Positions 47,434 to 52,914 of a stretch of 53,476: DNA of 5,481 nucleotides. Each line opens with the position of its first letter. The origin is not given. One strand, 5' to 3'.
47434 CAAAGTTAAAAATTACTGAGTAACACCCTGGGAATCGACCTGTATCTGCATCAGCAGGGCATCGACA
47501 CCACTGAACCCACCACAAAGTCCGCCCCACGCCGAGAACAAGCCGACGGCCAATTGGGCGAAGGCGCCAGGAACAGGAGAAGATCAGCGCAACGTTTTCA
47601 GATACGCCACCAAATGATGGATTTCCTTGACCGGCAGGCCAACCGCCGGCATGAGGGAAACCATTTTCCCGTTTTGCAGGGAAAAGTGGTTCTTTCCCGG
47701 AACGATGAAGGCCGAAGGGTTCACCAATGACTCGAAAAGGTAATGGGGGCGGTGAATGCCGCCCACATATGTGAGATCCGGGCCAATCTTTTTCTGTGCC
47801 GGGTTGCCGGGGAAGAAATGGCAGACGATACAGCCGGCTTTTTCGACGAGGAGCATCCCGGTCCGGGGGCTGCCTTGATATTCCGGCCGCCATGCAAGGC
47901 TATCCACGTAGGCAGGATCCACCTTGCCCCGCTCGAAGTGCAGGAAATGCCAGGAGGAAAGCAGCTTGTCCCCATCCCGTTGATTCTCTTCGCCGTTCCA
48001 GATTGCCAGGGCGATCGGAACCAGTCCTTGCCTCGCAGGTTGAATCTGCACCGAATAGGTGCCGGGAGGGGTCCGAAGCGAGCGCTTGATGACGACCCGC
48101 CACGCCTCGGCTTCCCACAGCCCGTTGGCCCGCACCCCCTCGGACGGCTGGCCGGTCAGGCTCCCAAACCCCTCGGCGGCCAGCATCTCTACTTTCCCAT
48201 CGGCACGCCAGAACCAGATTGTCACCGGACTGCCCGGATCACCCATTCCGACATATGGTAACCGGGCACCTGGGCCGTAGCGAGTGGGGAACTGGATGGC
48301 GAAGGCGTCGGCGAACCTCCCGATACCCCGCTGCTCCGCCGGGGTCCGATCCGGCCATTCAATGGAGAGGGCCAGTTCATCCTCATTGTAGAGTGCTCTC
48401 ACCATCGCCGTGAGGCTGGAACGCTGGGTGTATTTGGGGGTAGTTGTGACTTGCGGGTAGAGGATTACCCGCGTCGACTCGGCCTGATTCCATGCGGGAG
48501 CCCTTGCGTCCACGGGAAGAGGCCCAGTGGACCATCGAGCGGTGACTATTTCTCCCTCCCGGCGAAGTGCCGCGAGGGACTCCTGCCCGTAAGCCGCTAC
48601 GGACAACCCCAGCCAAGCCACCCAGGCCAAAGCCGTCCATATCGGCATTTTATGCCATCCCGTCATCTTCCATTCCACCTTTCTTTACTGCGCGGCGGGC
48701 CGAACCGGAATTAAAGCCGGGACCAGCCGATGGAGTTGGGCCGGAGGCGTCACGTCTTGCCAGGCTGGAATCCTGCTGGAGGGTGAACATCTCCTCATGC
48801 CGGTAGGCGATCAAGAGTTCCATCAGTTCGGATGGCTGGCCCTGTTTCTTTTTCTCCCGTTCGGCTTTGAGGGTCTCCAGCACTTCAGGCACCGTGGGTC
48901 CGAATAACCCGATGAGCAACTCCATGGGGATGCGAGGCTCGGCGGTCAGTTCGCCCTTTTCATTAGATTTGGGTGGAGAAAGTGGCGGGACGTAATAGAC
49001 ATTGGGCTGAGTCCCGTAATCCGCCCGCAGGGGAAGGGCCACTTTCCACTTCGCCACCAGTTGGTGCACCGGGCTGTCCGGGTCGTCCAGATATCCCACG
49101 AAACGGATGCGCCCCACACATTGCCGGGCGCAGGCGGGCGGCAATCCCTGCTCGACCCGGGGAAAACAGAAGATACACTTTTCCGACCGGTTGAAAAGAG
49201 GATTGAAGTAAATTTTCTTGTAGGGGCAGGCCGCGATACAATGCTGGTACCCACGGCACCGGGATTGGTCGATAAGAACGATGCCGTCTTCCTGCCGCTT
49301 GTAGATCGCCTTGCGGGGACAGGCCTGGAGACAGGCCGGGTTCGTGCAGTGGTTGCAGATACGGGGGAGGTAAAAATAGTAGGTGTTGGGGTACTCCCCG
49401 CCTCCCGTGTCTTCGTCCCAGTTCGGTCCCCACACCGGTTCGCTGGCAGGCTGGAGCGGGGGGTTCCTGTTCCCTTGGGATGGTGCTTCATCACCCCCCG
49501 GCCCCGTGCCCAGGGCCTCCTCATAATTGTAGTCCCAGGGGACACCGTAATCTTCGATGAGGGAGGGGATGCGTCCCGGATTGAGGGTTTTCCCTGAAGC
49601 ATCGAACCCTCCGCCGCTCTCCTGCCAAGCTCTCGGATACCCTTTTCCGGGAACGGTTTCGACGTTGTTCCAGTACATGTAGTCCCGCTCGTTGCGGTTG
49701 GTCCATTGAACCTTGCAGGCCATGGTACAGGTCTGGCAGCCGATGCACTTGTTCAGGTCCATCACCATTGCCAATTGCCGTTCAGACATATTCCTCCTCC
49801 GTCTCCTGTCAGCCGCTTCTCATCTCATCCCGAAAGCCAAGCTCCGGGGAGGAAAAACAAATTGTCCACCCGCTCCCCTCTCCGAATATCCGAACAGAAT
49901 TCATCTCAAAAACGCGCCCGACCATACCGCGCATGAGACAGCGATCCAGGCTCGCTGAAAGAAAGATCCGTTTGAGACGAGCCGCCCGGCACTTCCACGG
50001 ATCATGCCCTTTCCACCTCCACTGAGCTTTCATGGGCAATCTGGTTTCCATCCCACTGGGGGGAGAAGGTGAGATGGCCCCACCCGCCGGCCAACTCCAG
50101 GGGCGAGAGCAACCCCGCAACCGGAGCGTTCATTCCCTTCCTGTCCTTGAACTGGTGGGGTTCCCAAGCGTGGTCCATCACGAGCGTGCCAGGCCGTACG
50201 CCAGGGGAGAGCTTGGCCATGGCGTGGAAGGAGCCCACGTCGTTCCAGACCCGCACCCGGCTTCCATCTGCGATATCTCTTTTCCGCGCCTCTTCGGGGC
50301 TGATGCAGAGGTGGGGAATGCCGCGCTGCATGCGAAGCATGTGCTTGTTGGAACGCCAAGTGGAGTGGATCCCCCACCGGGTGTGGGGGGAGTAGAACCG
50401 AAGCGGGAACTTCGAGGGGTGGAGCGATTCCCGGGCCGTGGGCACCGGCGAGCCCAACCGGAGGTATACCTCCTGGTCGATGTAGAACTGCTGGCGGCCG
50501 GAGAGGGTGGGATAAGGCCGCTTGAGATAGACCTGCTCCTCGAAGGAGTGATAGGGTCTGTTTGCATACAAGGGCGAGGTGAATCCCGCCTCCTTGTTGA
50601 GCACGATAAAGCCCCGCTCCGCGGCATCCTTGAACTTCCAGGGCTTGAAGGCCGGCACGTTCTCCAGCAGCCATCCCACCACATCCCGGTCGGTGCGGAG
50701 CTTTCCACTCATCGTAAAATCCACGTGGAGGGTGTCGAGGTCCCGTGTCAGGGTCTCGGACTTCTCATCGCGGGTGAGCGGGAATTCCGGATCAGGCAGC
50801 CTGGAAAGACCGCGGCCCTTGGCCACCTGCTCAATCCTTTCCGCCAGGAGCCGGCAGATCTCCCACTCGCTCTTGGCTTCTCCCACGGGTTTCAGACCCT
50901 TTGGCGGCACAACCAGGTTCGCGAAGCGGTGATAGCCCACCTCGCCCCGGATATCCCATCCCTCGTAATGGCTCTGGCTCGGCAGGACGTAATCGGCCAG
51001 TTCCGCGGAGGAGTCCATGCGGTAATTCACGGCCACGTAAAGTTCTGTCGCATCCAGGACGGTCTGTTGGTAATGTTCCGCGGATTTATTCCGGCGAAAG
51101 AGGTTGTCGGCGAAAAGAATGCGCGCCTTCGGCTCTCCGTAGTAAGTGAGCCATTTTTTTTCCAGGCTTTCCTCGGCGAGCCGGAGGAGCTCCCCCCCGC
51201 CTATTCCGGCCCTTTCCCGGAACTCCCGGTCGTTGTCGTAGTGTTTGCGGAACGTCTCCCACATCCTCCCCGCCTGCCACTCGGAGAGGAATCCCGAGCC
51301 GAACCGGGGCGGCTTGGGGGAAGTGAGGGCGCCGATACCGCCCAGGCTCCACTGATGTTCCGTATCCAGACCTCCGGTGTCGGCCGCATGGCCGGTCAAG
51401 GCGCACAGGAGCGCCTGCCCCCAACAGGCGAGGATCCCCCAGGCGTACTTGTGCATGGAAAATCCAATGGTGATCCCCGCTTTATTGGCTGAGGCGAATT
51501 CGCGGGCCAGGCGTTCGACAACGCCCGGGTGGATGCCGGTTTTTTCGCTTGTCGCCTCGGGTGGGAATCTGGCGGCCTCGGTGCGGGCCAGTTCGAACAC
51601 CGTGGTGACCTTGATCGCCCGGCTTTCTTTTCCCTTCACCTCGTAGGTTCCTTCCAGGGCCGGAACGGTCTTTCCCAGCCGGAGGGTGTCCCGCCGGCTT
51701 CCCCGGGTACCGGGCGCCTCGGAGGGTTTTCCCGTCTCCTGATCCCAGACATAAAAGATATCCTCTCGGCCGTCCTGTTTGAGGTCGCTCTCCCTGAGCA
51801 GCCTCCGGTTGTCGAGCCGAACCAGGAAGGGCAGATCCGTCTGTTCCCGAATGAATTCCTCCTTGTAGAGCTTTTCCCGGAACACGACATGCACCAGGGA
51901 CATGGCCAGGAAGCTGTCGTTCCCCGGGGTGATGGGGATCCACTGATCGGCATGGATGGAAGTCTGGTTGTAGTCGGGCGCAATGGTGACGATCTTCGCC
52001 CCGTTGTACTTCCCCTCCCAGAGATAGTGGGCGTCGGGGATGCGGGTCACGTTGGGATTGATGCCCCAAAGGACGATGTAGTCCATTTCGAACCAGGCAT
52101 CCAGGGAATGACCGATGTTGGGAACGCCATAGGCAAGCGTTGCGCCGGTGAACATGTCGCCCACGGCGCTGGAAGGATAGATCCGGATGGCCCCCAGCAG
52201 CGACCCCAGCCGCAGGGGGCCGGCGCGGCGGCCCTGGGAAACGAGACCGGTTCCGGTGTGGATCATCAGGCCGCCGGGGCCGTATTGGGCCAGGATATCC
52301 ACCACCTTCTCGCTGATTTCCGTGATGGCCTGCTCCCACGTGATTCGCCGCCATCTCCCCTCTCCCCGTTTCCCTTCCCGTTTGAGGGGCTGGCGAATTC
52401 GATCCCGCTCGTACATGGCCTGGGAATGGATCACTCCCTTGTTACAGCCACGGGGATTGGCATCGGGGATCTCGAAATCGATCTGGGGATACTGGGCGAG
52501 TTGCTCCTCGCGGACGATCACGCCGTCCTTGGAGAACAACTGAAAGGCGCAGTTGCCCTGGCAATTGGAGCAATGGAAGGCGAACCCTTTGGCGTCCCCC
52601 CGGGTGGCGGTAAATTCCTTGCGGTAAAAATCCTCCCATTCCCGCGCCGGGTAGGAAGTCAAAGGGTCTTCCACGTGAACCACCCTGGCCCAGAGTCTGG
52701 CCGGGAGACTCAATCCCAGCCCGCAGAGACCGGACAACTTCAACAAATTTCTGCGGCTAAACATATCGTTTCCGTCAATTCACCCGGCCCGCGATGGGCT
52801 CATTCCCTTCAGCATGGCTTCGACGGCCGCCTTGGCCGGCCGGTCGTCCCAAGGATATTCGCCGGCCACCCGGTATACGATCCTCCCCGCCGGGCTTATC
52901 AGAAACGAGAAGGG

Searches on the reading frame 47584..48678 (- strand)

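Call 20: search_protein_families(library=pfam, proteins=[window:47584-48678:-], max_evalue=0.001)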
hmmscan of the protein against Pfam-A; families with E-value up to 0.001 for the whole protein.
window:47584-48678:- (364 aa): 2 families
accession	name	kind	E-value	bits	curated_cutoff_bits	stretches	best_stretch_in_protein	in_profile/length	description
PF09459.16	EB_dh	-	1.7e-22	81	33.3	1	60-238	1-235/236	Ethylbenzene dehydrogenase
PF00034.26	Cytochrom_C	-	0.00057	21.6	21.3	0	277-363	7-89/90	Cytochrome c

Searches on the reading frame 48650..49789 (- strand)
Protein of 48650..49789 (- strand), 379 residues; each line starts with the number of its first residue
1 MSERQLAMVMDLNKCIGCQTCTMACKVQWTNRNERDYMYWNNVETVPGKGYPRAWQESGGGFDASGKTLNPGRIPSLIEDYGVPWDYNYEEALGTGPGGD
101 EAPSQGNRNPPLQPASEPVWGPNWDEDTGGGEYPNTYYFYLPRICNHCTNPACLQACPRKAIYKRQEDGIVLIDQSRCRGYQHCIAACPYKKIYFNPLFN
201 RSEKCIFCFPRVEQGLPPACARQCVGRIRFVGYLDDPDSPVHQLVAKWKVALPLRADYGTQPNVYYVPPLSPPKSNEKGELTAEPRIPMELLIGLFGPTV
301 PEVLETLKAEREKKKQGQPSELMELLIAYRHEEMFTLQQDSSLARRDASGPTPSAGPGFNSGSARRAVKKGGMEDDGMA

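Call 20: search_protein_families(library=pfam, proteins=[window:48650-49789:-], max_evalue=0.001)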
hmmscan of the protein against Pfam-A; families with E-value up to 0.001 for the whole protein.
window:48650-49789:- (379 aa): 7 families
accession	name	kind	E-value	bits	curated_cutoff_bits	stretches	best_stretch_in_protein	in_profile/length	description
PF13247.11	Fer4_11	-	1.6e-32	112.1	26.2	1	138-232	3-98/100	4Fe-4S dicluster domain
PF12838.12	Fer4_7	-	4.4e-11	43.5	27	1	145-191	2-51/52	4Fe-4S dicluster domain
PF13237.11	Fer4_10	-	7.9e-11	42.2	25.5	1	142-189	6-53/53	4Fe-4S dicluster domain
PF12797.12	Fer4_2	-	1.6e-08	34.4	24.5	1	7-26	2-21/22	4Fe-4S binding domain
PF13187.11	Fer4_9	-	2.8e-05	24.5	27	0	145-191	2-50/52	4Fe-4S dicluster domain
PF14697.11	Fer4_21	-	4e-05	24.1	35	0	10-27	3-20/59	4Fe-4S dicluster domain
PF25160.1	LdpA_Fe-S-bd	-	0.00085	19.5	27.6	1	147-193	4-43/49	LdpA Fe-S cluster-binding domain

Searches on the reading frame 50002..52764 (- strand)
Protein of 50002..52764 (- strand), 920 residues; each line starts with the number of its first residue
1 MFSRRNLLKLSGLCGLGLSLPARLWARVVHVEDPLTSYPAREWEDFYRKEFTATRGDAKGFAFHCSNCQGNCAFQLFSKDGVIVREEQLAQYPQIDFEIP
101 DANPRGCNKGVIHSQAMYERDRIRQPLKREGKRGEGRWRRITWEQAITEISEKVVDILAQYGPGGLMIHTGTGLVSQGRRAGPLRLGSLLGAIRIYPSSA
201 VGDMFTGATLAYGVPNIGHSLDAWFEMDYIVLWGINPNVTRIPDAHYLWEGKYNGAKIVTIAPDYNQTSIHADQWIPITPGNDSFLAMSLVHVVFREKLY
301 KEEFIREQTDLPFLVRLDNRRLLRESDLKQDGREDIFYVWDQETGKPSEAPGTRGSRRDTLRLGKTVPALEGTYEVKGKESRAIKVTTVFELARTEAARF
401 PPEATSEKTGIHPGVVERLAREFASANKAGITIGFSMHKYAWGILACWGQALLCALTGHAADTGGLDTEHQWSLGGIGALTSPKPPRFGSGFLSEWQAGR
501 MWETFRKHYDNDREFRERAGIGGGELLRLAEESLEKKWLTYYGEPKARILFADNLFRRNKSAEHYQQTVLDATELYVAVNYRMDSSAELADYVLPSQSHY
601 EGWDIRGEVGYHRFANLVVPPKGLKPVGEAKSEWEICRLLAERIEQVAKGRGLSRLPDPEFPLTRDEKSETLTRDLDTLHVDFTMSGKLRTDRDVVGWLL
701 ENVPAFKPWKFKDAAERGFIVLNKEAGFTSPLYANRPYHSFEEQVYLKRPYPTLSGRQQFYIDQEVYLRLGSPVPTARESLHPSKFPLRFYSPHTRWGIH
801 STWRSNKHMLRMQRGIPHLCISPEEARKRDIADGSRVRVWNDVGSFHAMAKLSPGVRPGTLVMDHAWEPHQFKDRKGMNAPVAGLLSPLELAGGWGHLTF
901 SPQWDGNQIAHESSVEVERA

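Call 20: search_protein_families(library=pfam, proteins=[window:50002-52764:-], max_evalue=0.001)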
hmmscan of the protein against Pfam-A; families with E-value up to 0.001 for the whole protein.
window:50002-52764:- (920 aa): 3 families
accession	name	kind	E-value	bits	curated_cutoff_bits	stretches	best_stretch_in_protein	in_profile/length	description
PF00384.28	Molybdopterin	-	5.2e-29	101.8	24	1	122-643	1-353/353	Molybdopterin oxidoreductase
PF01568.27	Molydop_binding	-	6.4e-16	58.8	26.8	1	788-880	1-91/110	Molydopterin dinucleotide binding domain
PF04879.21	Molybdop_Fe4S4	-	0.00077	19.8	22.7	0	64-118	7-54/55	Molybdopterin oxidoreductase Fe4S4 domain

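Call 64: find_encoding_contigs(protein=window:50005-52764:-, flank=10000, max_places=4)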
Protein window:50005-52764:- (920 aa): 1 contig read that carries it; 1 place shown.
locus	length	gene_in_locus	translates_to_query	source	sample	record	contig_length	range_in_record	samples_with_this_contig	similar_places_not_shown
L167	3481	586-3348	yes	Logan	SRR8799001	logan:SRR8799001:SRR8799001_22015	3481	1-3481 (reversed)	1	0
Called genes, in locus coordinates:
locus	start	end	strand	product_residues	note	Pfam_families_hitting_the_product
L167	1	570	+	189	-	?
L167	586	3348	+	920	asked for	PF00384:Molybdopterin, PF01568:Molydop_binding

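Call 75: find_homologous_proteins(query=window:50005-52764:-, max_evalue=1e-50)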
Query window:50005-52764:- (920 aa): 1400 proteins with E <= 1e-50 among 8000 candidates; the best 120 are listed.
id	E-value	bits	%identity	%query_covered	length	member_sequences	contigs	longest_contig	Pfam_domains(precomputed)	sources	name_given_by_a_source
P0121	0.0e+0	2176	100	100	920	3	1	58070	PF00384.28,PF01568.28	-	-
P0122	0.0e+0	1761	78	100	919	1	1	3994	PF00384.28,PF01568.28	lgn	-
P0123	0.0e+0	1698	76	100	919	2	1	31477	PF00384.28,PF01568.28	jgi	jgi:dimethylsulfide dehydrogenase subunit alpha/complex iron-sulfur molybdoenzyme family reductase s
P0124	0.0e+0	1680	75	100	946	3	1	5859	PF00384.28,PF01568.28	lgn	-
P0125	0.0e+0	1672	75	100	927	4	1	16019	PF00384.28,PF01568.28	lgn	-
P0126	0.0e+0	1671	74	100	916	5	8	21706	PF00384.28,PF01568.28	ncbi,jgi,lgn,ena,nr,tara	ncbi:MAG: dimethylsulfide dehydrogenase [Rhodospirillaceae bacterium]|jgi:dimethylsulfide dehydrogen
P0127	0.0e+0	1658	74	100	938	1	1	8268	PF00384.28,PF01568.28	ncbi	-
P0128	0.0e+0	1628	72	100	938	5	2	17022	PF00384.28,PF01568.28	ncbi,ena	-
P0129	0.0e+0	1608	71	100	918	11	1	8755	PF00384.28,PF01568.28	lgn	-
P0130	0.0e+0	1607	72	100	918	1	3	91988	PF00384.28,PF01568.28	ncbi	-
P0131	0.0e+0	1602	72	100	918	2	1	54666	PF00384.28,PF01568.28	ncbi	-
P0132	0.0e+0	1598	73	100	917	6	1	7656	PF00384.28,PF01568.28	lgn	-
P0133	0.0e+0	1596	72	100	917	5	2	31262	PF00384.28,PF01568.28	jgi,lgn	-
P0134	0.0e+0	1595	72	100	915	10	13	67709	PF00384.28,PF01568.28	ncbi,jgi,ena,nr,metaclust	ncbi:MAG: hypothetical protein A3G83_02015 [Betaproteobacteria bacterium RIFCSPLOWO2_12_FULL_68_20]|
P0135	0.0e+0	1592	71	100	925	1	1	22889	PF00384.28,PF01568.28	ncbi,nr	ncbi:MAG: molybdopterin-dependent oxidoreductase [Nitrospinae bacterium]|nr:molybdopterin-dependent 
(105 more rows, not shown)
